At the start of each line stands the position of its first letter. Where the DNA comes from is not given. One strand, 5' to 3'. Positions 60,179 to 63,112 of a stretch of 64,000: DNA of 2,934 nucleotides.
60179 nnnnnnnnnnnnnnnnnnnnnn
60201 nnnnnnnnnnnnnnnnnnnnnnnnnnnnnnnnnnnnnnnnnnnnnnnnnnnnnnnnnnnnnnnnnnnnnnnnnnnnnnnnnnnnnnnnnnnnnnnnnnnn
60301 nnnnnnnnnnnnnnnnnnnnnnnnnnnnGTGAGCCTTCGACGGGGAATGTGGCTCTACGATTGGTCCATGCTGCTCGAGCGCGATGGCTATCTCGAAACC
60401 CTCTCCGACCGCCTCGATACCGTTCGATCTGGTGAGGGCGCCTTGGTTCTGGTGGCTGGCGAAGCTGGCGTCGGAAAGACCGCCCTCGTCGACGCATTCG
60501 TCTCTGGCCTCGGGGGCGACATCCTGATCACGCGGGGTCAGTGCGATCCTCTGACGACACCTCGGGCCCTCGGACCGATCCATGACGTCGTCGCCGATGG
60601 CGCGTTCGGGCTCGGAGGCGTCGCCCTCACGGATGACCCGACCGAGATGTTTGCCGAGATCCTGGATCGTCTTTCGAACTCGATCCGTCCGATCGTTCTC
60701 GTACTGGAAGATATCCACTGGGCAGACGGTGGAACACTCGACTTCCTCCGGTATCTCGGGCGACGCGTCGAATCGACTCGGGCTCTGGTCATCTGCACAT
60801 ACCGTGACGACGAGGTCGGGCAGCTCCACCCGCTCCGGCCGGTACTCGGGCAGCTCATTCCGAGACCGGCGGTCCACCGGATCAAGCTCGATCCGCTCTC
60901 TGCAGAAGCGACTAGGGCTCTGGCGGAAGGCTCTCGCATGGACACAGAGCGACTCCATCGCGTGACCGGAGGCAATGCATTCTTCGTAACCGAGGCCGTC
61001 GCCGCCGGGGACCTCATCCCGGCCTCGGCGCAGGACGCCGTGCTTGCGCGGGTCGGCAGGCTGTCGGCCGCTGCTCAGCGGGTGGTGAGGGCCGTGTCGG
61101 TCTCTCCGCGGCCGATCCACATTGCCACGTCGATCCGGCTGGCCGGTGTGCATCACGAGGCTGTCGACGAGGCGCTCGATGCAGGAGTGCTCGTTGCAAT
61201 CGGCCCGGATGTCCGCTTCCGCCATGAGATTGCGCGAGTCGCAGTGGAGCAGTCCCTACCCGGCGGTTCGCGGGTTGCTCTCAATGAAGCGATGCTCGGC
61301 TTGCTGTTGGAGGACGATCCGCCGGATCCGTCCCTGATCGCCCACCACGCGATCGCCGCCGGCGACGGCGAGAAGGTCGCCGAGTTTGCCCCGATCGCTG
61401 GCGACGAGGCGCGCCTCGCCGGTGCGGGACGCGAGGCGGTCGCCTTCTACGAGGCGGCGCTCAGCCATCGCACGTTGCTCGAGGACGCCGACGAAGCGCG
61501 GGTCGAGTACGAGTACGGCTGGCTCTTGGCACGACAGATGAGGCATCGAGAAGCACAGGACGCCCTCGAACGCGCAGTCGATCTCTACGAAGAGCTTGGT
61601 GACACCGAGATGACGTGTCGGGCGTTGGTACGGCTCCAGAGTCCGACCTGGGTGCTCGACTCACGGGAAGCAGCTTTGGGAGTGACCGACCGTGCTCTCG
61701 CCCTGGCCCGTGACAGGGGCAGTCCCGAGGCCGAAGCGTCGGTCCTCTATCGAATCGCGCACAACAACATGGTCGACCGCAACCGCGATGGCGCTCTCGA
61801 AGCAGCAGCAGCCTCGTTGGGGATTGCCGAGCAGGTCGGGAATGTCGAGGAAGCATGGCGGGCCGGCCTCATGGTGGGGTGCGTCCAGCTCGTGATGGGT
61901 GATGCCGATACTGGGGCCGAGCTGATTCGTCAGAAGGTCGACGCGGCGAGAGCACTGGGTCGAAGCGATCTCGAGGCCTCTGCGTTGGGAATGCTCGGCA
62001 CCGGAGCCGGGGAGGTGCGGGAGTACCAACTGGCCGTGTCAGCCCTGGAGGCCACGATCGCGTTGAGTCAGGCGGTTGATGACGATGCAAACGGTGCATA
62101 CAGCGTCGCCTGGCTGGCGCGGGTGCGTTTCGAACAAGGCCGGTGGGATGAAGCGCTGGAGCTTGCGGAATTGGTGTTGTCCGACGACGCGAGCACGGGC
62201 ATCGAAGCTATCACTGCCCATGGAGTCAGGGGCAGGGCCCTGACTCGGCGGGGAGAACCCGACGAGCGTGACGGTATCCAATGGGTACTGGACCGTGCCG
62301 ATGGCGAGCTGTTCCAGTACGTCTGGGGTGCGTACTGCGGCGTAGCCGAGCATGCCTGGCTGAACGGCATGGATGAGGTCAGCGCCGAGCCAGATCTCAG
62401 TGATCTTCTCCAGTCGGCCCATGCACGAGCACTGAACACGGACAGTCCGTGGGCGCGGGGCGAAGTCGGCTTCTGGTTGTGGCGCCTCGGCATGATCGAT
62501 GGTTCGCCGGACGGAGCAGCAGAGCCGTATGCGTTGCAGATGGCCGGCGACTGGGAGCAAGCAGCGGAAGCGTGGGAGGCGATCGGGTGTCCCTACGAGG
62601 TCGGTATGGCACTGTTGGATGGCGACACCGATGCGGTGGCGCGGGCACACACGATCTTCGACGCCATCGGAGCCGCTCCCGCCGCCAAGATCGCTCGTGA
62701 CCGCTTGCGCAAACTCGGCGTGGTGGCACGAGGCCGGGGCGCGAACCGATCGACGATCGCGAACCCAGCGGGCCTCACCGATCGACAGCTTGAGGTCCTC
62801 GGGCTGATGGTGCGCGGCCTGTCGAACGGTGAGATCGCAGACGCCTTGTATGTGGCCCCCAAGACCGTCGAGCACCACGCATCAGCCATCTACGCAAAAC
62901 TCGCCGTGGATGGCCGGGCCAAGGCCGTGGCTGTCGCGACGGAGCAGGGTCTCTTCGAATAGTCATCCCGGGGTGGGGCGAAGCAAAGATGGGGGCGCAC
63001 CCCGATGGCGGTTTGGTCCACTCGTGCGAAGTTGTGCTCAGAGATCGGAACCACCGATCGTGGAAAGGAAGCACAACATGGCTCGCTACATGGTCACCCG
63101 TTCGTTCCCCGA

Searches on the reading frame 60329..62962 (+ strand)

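Call 39: search_protein_families(library=pfam, proteins=[window:60329-62962:+], max_evalue=0.00001)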
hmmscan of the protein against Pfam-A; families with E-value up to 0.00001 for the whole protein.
window:60329-62962:+ (877 aa): 4 families
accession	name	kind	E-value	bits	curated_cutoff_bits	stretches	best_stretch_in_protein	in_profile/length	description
PF13191.12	AAA_16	-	4.5e-21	76.5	32.6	1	16-154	3-166/167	AAA ATPase domain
PF00196.25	GerE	-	7.7e-15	54.7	23.5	1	816-870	3-57/57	Bacterial regulatory proteins, luxR family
PF13424.12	TPR_12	-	8.8e-08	32.7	30.1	0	367-422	19-77/77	Tetratricopeptide repeat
PF13401.12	AAA_22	-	4.9e-06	27.3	27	0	38-145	6-109/130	AAA domain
